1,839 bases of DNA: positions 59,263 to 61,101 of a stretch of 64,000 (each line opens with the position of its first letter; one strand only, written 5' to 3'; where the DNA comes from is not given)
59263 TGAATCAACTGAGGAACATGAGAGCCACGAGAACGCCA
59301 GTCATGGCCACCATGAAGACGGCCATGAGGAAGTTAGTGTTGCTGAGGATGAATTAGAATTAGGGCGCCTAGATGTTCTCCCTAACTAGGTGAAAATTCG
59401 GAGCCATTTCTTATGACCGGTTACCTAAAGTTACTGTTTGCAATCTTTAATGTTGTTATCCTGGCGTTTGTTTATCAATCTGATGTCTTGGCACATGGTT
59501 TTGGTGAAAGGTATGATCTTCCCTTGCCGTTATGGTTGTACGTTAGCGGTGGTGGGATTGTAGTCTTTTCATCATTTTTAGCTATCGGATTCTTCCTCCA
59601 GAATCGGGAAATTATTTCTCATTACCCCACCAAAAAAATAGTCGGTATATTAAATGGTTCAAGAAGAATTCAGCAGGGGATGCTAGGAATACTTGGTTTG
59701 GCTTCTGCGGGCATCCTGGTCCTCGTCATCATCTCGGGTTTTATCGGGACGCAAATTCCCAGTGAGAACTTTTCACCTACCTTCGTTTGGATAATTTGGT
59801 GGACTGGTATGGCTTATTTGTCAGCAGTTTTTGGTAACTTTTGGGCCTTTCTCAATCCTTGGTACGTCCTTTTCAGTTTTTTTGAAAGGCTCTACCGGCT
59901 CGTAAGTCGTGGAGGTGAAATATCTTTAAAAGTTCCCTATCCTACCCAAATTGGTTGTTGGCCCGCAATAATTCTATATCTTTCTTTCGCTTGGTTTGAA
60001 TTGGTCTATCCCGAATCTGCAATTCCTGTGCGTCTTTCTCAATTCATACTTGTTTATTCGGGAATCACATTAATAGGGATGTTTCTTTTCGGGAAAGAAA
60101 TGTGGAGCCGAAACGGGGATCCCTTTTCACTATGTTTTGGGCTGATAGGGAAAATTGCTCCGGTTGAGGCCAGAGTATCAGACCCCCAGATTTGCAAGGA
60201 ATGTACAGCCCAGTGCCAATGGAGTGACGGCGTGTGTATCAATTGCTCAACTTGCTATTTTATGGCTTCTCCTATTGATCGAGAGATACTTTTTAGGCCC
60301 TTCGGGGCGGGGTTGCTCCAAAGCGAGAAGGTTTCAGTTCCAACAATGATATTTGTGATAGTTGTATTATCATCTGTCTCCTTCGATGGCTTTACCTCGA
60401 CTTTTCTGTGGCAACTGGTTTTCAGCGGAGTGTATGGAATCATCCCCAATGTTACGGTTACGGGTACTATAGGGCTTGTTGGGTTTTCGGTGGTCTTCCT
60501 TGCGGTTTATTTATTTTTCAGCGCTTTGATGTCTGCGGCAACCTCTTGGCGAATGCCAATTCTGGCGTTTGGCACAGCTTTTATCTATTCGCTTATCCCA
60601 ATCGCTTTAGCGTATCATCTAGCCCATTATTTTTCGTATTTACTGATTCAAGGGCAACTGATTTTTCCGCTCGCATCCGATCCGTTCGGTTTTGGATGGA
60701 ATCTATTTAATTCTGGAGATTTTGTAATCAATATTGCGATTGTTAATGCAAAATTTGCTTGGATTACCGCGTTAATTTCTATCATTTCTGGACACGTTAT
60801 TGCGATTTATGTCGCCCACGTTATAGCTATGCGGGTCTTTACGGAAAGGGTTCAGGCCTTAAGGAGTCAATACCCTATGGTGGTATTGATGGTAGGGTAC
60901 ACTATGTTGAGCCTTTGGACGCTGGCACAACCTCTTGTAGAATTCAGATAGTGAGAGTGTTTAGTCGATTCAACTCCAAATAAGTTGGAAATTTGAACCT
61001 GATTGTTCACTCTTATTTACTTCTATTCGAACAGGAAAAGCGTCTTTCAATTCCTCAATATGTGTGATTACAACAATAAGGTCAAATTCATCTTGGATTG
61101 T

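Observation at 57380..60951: Four-gene envelope operon of uncharacterised proteins that looks like a metal (Cu/Fe) redox-handling system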

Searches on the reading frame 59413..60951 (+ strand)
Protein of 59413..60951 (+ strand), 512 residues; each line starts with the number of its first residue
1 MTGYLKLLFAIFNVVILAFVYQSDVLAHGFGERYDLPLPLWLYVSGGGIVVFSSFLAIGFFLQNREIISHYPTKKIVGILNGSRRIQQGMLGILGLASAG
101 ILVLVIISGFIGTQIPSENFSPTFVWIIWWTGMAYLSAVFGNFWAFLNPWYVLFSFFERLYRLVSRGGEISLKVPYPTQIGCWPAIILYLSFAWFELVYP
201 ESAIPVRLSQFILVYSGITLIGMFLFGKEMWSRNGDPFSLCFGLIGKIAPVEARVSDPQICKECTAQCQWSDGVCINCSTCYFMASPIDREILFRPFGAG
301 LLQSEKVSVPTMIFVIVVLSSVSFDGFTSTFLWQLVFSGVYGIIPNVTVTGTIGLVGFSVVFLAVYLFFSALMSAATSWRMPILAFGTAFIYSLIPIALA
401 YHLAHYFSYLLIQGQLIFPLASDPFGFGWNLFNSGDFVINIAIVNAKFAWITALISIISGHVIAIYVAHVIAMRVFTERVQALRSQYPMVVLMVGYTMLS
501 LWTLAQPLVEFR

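Call 3: search_protein_families(library=pfam, proteins=[window:59413-60951:+], max_evalue=1)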
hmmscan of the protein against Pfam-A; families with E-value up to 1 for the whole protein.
window:59413-60951:+ (512 aa): 1 family
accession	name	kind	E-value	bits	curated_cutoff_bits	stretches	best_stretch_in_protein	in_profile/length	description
PF19893.4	DUF6366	-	0.46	11.3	27.2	0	88-114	41-67/69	Family of unknown function (DUF6366)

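Call 4: search_protein_families(library=ncbifam, proteins=[window:59413-60951:+], max_evalue=1)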
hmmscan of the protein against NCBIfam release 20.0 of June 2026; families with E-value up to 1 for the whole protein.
window:59413-60951:+ (512 aa): 0 families

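Call 5: find_homologous_proteins(query=window:59413-60951:+)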
Query window:59413-60951:+ (512 aa): 3027 proteins with E <= 0.001 among 8000 candidates; the best 120 are listed.
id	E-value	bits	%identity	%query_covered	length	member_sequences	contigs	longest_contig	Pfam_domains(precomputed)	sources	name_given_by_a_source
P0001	0.0e+0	1131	99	100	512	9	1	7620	-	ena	-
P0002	6.9e-268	908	79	100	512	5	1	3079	-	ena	-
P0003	1.2e-170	587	51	97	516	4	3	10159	-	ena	-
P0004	2.4e-169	582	72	68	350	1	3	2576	-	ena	-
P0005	1.2e-168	580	51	95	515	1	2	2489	-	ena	-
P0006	8.0e-168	577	51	95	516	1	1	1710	-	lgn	-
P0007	1.6e-167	576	51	95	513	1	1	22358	-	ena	-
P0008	2.4e-167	576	50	95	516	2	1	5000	-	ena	-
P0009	6.8e-167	574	53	95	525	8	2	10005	-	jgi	jgi:hypothetical protein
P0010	1.1e-166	574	53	95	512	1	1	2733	-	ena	-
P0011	1.4e-166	573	51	100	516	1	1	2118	-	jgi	jgi:hypothetical protein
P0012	2.4e-165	569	51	95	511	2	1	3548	-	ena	-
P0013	8.3e-165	567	52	95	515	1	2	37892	-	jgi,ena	-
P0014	1.8e-164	566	51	95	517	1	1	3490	-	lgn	-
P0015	6.5e-164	565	51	95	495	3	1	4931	-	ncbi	-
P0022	6.6e-160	551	49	94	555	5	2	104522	-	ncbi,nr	ncbi:MAG: hypothetical protein QF719_02835 [Chloroflexota bacterium]|nr:hypothetical protein [Chloro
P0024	8.4e-160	551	50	95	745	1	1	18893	-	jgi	jgi:hypothetical protein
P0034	8.5e-157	541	48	99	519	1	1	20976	-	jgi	jgi:polyferredoxin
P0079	1.2e-149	517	48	95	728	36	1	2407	-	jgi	jgi:hypothetical protein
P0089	3.3e-147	509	47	98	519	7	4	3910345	-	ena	-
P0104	5.7e-145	502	45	100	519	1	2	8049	-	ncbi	ncbi:MAG: hypothetical protein ACREM3_24290 [Candidatus Rokuibacteriota bacterium]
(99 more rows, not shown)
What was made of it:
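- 59413..60951 (+): g4: signal peptide plus a 10-TM membrane protein of an undescribed family. 3,027 hits (call 5).
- One source names a homologue 'polyferredoxin' (call 5).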

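Call 6: find_encoding_contigs(protein=window:59413-60951:+, flank=10000, max_places=6)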
Protein window:59413-60951:+ (512 aa): no gene with exactly this product is on record in the collection.

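Call 9: find_related_loci(query=A1, collection=genome_contigs, flank=10000)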
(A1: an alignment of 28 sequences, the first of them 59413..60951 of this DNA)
Query A1 (512 aa) in genome_contigs; peptide patterns used: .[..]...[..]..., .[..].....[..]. (x = any residue, [..] = any of these).
599 stretches matched a pattern (row limit reached: there are more); 566 encode a relative of the query (tblastn E <= 1e-3); the best 80 are kept; 80 distinct loci.
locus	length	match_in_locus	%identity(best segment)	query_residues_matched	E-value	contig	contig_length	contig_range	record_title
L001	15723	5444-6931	49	15-510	8e-164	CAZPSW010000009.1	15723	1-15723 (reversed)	MAG TPA_asm: uncultured Dehalococcoidales bacterium isolate SRP308112_co1_415 genome assembly, contig: NODE_6390_length_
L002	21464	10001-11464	51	23-510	2e-163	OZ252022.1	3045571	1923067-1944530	MAG: Dehalococcoidia bacterium isolate 06bcde79-657e-4a1d-bd84-e3996ea03b32 genome assembly, chromosome: 1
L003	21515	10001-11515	47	5-510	1e-160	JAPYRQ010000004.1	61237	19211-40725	MAG: Dehalococcoidia bacterium isolate PW3.metabat2.181 PW3_744_length_61237_cov_8.441372, whole genome shotgun sequence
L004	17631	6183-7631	49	28-510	4e-160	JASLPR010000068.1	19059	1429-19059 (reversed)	MAG: Chloroflexota bacterium isolate Arabian11_MAG_64 c_000001814491, whole genome shotgun sequence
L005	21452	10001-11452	50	27-510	3e-159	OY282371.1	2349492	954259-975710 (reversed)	MAG: uncultured Dehalococcoidia bacterium genome assembly, chromosome: 1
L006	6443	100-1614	47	6-510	4e-159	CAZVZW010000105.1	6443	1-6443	MAG TPA_asm: uncultured Chloroflexota bacterium isolate SRP308112_co1_204 genome assembly, contig: NODE_24052_length_644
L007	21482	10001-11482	49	23-510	1e-156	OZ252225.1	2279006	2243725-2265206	MAG: Dehalococcoidia bacterium isolate 34f50415-d94a-410d-b1e5-f9bc9e389886 genome assembly, chromosome: 1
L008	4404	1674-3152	48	23-510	3e-156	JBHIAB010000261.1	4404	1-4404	MAG: Candidatus Methylomirabilia bacterium isolate K_3_bin.30 NODE_10754_length_4404_cov_7.293631, whole genome shotgun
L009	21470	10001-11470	46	22-511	5e-152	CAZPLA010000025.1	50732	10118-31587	MAG TPA_asm: uncultured Dehalococcoidia bacterium isolate SRP092796_co1_203 genome assembly, contig: k141_2695535, whole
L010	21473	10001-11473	48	27-512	1e-150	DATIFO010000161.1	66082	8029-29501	MAG TPA_asm: Candidatus Methylomirabilis sp. isolate SMAG_U16397 k141_1052213, whole genome shotgun sequence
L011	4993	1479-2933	49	27-508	4e-153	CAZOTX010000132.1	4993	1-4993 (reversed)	MAG TPA_asm: uncultured Pseudomonadota bacterium isolate SRP077602_co4_693 genome assembly, contig: NODE_34729_length_49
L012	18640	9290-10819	47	10-512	2e-148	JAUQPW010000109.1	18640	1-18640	MAG: bacterium isolate JZ-2.bins.100.201901 NODE_5427_length_18640_cov_1.501161, whole genome shotgun sequence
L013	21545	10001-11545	45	4-510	1e-147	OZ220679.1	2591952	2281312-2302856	MAG: Dehalococcoidia bacterium isolate bff0dcbd-e965-4f93-bb55-57b6ceb5617d genome assembly, chromosome: 1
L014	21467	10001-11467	48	26-509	1e-147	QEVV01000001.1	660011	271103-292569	MAG: Chloroflexi bacterium isolate SAR202-VII-2 Ga0133547_10000002, whole genome shotgun sequence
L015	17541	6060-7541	48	27-510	3e-147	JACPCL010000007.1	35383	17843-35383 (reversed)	MAG: Chloroflexi bacterium isolate NC_groundwater_282_Ag_S-0.65um_62_13 S6_GD2017_2_S65_scaffold_1063, whole genome shot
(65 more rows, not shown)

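Call 15: predict_structure(alignment_id=A1)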
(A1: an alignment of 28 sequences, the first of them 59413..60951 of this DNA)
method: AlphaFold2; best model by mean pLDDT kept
length: 512 residues; sequences in the alignment: 28
mean_pLDDT: 80.0   pTM: 0.82
mean pLDDT of the five models: 80.0, 78.7, 77.3, 76.7, 72.3
residues with pLDDT >= 90: 144; 70-90: 264; 50-70: 78; < 50: 26
segments of 3 or more residues with pLDDT < 50: 19-37, 508-512
pLDDT, mean of each block of 10 residues (from residue 1): 69 62 32 42 64 67 56 67 71 87 93 88 81 78 78 91 87 90 94 89 88 95 93 90 86 84 72 75 82 82 76 93 83 88 92 94 96 92 91 88 71 76 87 78 64 81 87 85 88 87 61 31
secondary structure, 60 per line:
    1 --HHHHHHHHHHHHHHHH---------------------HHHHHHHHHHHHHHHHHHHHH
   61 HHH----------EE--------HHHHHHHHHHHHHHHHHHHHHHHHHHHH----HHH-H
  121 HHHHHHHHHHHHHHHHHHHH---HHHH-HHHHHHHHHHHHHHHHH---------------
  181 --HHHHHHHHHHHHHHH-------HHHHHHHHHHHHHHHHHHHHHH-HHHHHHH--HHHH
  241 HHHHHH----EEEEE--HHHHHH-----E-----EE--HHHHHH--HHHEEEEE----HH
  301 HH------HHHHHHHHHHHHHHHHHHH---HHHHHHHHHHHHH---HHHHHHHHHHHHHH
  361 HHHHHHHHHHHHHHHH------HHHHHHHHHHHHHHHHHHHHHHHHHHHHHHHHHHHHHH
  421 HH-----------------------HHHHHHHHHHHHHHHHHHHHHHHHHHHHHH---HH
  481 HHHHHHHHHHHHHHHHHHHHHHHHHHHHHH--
elements in order: H3-18 H40-63 H84-111 H120-140 H144-147 H149-165 H183-197 H205-226 H228-234 H237-246 E251-255 H258-263 H279-284 E290-294 H299-302 H309-327 H331-343 H347-376 H383-422 H446-475 H479-510

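Call 18: fold_search(model_id=the predicted structure, library=pdb)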
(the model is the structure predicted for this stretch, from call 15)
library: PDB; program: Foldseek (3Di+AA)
matches with E <= 10: 168; with E <= 0.001: 0
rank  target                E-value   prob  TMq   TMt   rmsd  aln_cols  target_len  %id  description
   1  7cq6_C                1.6e-01  0.11  0.12  0.11  24.9       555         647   11  Structure of the human CLCN7-OSTM1 complex (released 2020-11-11)
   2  4mqx_B                2.1e-01  0.11  0.13  0.15  25.4       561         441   11  CLC-ec1 Fab Complex Cysless A399C-A432C mutant (released 2014-04-16)
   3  7cq7_C                3.4e-01  0.08  0.12  0.10  25.3       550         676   10  Structure of the human CLCN7-OSTM1 complex with ADP (released 2020-11-11)
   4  8jpo_A                3.8e-01  0.07  0.12  0.09  23.0       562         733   11  Cryo-EM structure of ATP bound human ClC-6 (released 2023-09-20)
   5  7jm6_A                4.0e-01  0.07  0.11  0.09  24.7       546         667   13  Structure of chicken CLC-7 (released 2020-09-02)
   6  4u4w_A                4.7e-01  0.09  0.13  0.14  21.6       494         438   10  Structure of a nitrate/nitrite antiporter NarK in nitrate-bound occluded state (released 2015-07-15)
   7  6vrz                  6.6e-01  0.08  0.12  0.15  23.7       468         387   13  protein A (released 2020-06-03)
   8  7cvs_B                6.6e-01  0.07  0.12  0.13  27.2       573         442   12  Crystal structure of the C85A/L194A mutant CLC-ec1 with Fab fragment (released 2021-09-01)
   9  9g6d_A                6.6e-01  0.07  0.13  0.14  24.2       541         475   10  CLC7/OSTM1 complex in the absence of PIP2 lipid. (released 2025-07-30)
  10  2ez0_B                7.4e-01  0.06  0.11  0.13  23.9       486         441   13  Crystal structure of the S107A/E148Q/Y445A mutant of EcClC, in complex with a FaB fragment (released 2006-01-24)
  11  9syj_C                8.1e-01  0.05  0.12  0.09  27.9       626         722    9  Asymmetric hexameric MmpS4-MmpL4 complex from Mycobacterium tuberculosis with "short" coiled-coil domain (released 2026-01-28)
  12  2nwl_A                8.8e-01  0.06  0.12  0.14  27.2       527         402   11  Crystal structure of GltPh in complex with L-Asp (released 2007-02-27)
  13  5yck                  1.0e+00  0.06  0.12  0.13  25.9       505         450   11  Crystal structure of a MATE family protein derived from Camelina sativa at 2.3 angstrom (released 2017-09-27)
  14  2nwl_B                1.1e+00  0.04  0.10  0.12  27.3       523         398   12  Crystal structure of GltPh in complex with L-Asp (released 2007-02-27)
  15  7jm7_A                1.2e+00  0.05  0.13  0.11  25.0       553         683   12  Structure of human CLC-7/OSTM1 complex (released 2020-09-02)
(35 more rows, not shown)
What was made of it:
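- On Any solved membrane-protein fold: Foldseek of the pTM 0.82 model gave 0 hits at E up to 0.001; the best is E 0.16 and TM-scores are about 0.1-0.2 (calls 15, 18).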

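Call 22: find_encoding_contigs(protein=P0089, flank=8000, max_places=2)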
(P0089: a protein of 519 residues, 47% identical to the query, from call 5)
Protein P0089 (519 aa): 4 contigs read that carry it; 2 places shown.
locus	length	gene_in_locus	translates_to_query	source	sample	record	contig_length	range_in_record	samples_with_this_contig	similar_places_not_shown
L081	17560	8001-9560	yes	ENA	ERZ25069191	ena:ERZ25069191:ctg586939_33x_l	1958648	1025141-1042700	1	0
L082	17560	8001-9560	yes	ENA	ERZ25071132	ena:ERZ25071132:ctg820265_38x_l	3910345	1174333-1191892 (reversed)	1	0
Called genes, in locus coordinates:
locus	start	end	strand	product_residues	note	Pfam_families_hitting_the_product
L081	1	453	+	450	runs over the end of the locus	PF03972:MmgE_PrpD_N, PF19305:MmgE_PrpD_C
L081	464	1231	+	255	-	PF00106:adh_short, PF08659:KR (weak), PF13561:adh_short_C2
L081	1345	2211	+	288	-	PF00296:Bac_luciferase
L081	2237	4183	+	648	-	PF26550:Tricorn_2nd (faint), PF26549:Tricorn_N, PF07676:PD40 (weak), PF26549:Tricorn_N, PF02129:Peptidase_S15 (faint), PF01738:DLH, PF20434:BD-FAE (weak), PF00326:Peptidase_S9, +2 more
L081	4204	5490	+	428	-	PF13347:MFS_2 (weak), PF05977:MFS_3, PF07690:MFS_1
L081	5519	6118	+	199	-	-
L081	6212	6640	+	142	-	-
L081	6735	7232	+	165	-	-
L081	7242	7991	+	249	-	-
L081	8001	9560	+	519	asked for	-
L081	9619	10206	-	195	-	-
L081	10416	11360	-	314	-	PF02737:3HCDH_N, PF03446:NAD_binding_2 (faint), PF00725:3HCDH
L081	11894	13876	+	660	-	PF00005:ABC_tran, PF02463:SMC_N (faint), PF03193:RsgA_GTPase (faint), PF13191:AAA_16 (faint), PF13476:AAA_23 (faint), PF12848:ABC_tran_Xtn, PF00005:ABC_tran, PF16326:ABC_tran_CTD (weak), +9 more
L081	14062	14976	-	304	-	PF02574:S-methyl_trans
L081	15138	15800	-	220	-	PF03807:F420_oxidored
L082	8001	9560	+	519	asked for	-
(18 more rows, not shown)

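Call 23: find_encoding_contigs(protein=P0022, flank=8000, max_places=2)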
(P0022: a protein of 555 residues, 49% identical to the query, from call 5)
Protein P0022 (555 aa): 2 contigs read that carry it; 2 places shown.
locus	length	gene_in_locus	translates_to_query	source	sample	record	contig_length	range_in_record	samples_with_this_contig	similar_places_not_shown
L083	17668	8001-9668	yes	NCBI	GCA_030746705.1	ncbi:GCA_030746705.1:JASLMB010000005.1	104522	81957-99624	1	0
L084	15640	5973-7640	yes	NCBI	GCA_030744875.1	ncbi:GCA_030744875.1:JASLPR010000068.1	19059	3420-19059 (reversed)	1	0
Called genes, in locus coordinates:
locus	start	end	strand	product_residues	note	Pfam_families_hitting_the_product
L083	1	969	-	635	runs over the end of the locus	PF13519:VWA_2 (faint)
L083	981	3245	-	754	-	PF02367:TsaE (faint), PF13191:AAA_16 (faint), PF00004:AAA (faint), PF00005:ABC_tran (faint), PF05729:NACHT (faint), PF07726:AAA_3 (faint), PF07728:AAA_5, PF07728:AAA_5, +2 more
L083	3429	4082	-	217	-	-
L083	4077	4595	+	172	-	PF01966:HD, PF13487:HD_5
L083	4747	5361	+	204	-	PF01726:LexA_DNA_bind, PF00717:Peptidase_S24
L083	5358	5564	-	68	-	-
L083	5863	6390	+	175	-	-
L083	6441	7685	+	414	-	PF05977:MFS_3, PF07690:MFS_1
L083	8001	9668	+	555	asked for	-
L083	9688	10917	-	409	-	PF02746:MR_MLE_N, PF13378:MR_MLE_C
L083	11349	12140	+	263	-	PF01872:RibD_C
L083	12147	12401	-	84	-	PF03737:RraA-like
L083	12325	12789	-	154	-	PF03737:RraA-like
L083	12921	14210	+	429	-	PF01208:URO-D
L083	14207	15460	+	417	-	PF01208:URO-D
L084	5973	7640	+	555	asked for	-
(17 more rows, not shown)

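Call 29: search_protein_families(library=pfam, alignment_id=A1, max_evalue=1)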
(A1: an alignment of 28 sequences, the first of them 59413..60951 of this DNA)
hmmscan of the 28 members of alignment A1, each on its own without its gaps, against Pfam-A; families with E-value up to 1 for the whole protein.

A. member 1, window:59413-60951:+ (512 aa): 1 family
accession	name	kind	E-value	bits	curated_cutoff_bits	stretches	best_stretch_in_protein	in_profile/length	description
PF19893.4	DUF6366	-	0.46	11.3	27.2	0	88-114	41-67/69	Family of unknown function (DUF6366)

B. families by the number of members that match (of 28 scanned): 4 families
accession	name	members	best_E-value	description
PF14432.12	DYW_deaminase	1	0.064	DYW family of nucleic acid deaminases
PF15879.10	MWFE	1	0.094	NADH-ubiquinone oxidoreductase MWFE subunit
PF19893.4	DUF6366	1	0.46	Family of unknown function (DUF6366)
PF18303.6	Saf_2TM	1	0.93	SAVED-fused 2TM effector domain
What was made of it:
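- On FTR1/EfeU iron permease and FtrD/FixG polyferredoxin: No such hits in 28 members (call 29).
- Closest known: FtrABCD / EfeUOB iron transporters. Different: g4 is not an FTR1 permease or a polyferredoxin (call 29). g2 is not P19.
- Closest known: FixG/CcoG-FixH. Different: No Fer4 or FixG signature was found (call 29).
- No Pfam hit to any Ni/Co/Zn transporter family was found (call 29). No Fer4 hit was found (call 29).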

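Call 30: search_solved_structures(query=A1, max_evalue=10)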
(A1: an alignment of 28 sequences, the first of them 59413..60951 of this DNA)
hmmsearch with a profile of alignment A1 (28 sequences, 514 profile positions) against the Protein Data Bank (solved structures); distinct sequences matched with E-value up to 10: 3.
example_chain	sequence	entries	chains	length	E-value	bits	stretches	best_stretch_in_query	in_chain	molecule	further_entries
9nri_Be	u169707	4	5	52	0.42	12.3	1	246-285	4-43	Large ribosomal subunit protein eL40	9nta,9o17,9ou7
9znf_Ab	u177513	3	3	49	0.63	11.7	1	246-285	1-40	Large ribosomal subunit protein eL40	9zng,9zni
9hyu_C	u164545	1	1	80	1.4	10.6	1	247-288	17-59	Photosystem I iron-sulfur center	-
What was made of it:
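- The only PDB sequence hits to the Cys region are insignificant (E at least 0.4, call 30).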

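Call 38: find_encoding_contigs(protein=P0104, flank=8000, max_places=2)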
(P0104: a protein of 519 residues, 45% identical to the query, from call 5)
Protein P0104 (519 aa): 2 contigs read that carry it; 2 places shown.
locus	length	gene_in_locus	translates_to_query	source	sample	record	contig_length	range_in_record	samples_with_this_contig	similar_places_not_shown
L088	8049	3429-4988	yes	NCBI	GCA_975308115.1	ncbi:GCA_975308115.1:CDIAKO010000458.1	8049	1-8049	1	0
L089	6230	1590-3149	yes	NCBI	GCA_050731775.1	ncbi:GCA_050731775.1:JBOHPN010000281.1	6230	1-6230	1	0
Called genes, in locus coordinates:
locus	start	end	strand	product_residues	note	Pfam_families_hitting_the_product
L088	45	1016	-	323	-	PF13379:NMT1_2, PF09084:NMT1, PF12974:Phosphonate-bd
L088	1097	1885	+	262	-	PF00378:ECH_1, PF16113:ECH_2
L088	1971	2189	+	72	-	-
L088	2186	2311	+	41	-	-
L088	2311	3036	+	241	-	-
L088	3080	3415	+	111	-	-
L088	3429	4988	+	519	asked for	-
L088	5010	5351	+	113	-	PF07883:Cupin_2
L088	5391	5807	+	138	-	PF20134:DUF6524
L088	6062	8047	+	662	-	?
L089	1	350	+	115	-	PF00860:Xan_ur_permease (weak)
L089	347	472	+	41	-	-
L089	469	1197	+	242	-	-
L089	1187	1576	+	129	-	-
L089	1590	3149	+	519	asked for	-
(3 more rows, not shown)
